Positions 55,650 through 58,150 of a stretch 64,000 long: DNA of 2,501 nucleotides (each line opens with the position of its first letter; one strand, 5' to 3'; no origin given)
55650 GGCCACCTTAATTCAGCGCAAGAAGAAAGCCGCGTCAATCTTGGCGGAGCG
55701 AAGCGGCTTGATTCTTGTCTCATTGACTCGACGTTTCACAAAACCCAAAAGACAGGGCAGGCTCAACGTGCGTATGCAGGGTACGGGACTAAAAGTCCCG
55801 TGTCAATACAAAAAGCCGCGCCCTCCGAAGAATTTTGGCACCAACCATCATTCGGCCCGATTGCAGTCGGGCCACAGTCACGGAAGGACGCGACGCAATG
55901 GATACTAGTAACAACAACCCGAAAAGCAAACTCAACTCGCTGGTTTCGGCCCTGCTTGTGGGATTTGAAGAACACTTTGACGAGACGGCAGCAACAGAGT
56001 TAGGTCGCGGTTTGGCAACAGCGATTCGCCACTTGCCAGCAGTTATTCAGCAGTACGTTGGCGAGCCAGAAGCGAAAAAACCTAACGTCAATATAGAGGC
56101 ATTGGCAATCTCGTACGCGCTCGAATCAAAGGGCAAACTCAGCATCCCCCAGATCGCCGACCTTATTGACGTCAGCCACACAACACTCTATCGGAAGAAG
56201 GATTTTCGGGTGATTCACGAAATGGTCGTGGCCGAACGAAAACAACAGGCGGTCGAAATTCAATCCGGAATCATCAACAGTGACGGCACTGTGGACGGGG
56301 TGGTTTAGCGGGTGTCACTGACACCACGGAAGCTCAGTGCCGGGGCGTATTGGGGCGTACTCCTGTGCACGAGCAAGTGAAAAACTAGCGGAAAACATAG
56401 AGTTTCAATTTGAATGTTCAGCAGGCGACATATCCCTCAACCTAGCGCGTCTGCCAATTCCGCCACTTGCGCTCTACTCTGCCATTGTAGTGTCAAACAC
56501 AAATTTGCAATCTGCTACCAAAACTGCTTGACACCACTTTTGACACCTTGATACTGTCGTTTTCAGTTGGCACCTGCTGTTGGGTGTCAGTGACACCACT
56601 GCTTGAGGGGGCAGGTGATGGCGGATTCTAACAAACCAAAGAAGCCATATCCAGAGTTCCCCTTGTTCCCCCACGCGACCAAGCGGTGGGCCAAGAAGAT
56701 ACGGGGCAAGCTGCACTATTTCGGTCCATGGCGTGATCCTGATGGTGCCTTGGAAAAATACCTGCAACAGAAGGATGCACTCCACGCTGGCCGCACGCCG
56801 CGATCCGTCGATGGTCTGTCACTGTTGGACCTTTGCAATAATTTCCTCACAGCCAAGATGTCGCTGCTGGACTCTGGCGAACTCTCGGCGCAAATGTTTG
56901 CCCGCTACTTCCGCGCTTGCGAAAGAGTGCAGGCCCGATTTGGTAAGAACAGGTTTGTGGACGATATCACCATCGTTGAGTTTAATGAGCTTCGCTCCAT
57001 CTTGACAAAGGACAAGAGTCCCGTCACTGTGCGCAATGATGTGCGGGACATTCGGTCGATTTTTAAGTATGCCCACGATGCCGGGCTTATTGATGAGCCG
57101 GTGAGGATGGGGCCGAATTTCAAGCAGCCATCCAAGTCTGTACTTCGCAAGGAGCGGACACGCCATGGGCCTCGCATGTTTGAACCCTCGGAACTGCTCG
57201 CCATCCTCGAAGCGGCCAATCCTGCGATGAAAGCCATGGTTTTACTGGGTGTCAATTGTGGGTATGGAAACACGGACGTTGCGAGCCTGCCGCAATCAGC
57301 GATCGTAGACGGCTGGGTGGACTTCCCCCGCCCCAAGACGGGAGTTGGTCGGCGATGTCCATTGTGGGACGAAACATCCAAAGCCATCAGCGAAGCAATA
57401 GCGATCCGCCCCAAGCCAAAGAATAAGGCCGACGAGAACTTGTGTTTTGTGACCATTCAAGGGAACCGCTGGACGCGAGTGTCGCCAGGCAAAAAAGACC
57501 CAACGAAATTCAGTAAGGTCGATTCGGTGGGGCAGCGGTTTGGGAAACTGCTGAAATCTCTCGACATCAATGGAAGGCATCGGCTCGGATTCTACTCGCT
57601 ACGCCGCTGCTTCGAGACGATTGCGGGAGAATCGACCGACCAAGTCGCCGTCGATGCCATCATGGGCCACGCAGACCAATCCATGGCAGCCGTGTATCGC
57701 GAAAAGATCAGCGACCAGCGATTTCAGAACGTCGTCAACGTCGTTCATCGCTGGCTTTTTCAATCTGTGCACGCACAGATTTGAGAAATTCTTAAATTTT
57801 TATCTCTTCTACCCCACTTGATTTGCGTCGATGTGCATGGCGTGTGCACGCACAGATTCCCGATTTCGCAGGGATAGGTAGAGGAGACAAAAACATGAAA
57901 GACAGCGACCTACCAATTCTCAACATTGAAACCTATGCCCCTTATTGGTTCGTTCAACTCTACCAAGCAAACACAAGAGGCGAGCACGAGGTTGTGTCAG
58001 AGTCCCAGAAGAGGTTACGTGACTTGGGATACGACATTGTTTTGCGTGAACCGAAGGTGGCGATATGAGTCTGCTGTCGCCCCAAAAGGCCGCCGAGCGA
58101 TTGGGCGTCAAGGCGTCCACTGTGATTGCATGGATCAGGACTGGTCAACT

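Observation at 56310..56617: att-like region carries a promoter-equipped 5' half of tRNA-Leu(GAG), the opposite polarity to the usual phage tRNA att block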

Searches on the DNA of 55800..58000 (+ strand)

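Call 5: search_rna_families(source=window, start=56200, end=56700, threshold=evalue, max_evalue=10, show_alignments=3)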
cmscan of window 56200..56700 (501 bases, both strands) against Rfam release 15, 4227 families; matches with E-value up to 10: 2.
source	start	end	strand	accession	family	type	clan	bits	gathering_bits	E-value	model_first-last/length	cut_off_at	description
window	56375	56407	-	RF03765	mir-2059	Gene; miRNA;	-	17.8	90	1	20-52/68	no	mir-2059 microRNA precursor family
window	56569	56673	-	RF03074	Rhodo-rpoB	Cis-reg;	-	14.3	33.6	9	1-93/93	no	Rhodo-rpoB RNA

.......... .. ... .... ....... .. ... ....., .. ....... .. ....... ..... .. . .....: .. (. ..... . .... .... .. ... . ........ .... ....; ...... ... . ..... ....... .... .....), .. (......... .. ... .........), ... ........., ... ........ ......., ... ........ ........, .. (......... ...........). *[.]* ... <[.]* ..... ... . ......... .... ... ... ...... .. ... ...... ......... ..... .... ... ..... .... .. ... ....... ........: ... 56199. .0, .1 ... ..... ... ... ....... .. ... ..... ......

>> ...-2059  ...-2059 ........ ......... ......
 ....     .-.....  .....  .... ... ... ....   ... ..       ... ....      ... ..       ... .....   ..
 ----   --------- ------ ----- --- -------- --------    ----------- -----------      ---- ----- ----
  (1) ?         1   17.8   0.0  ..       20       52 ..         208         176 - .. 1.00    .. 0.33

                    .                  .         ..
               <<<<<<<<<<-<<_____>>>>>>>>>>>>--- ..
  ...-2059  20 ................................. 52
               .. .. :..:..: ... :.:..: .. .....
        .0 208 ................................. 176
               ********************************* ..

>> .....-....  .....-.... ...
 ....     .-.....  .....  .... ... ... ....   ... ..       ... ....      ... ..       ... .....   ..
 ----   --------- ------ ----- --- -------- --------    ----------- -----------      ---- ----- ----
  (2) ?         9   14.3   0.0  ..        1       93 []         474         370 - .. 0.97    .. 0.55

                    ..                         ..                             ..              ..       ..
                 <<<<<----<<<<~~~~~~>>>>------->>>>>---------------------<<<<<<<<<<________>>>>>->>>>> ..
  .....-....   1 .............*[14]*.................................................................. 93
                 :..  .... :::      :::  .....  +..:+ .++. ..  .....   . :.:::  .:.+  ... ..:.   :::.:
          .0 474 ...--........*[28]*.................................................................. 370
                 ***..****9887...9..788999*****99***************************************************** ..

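Call 11: search_dna_similar(query=window:55800-58000:+, collection=phages, mode=distant)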
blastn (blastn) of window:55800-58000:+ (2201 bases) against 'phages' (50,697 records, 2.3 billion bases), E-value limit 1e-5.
No match.

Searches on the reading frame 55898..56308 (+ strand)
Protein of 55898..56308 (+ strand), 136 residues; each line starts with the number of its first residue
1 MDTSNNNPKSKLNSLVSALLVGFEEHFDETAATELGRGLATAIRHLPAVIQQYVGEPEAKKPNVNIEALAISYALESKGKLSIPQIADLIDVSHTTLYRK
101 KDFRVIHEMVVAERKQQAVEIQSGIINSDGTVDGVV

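Call 20: search_protein_families(library=pfam, proteins=[window:55898-56308:+], max_evalue=0.01)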
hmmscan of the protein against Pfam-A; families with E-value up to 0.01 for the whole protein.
window:55898-56308:+ (136 aa): 2 families
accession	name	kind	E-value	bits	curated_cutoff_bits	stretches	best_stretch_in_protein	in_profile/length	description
PF02796.21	HTH_7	-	0.00044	20.8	23.8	1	77-101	19-42/45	Helix-turn-helix domain of resolvase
PF13343.11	SBP_bac_6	-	0.002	18.1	24.6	1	9-83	102-171/245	Bacterial extracellular solute-binding protein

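Call 21: search_protein_families(library=phrogs, proteins=[window:55898-56308:+], max_evalue=0.01)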
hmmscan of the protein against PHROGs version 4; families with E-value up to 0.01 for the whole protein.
window:55898-56308:+ (136 aa): 0 families

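Call 69: find_encoding_contigs(protein=window:55898-56308:+, flank=3000, max_places=6)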
Protein window:55898-56308:+ (136 aa): 1 contig read that carries it; 1 place shown.
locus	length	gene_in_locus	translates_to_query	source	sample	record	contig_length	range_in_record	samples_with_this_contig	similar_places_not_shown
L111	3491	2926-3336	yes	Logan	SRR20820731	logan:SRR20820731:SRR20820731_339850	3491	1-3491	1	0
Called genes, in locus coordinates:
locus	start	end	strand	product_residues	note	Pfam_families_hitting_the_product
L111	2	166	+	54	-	?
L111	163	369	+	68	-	-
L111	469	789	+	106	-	-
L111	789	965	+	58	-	-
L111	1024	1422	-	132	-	-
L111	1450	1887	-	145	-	-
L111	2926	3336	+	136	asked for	-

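Call 76: search_protein_families(library=ncbifam, proteins=[window:55898-56308:+], max_evalue=0.01)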
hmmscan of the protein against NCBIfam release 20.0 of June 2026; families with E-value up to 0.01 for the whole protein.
window:55898-56308:+ (136 aa): 0 families
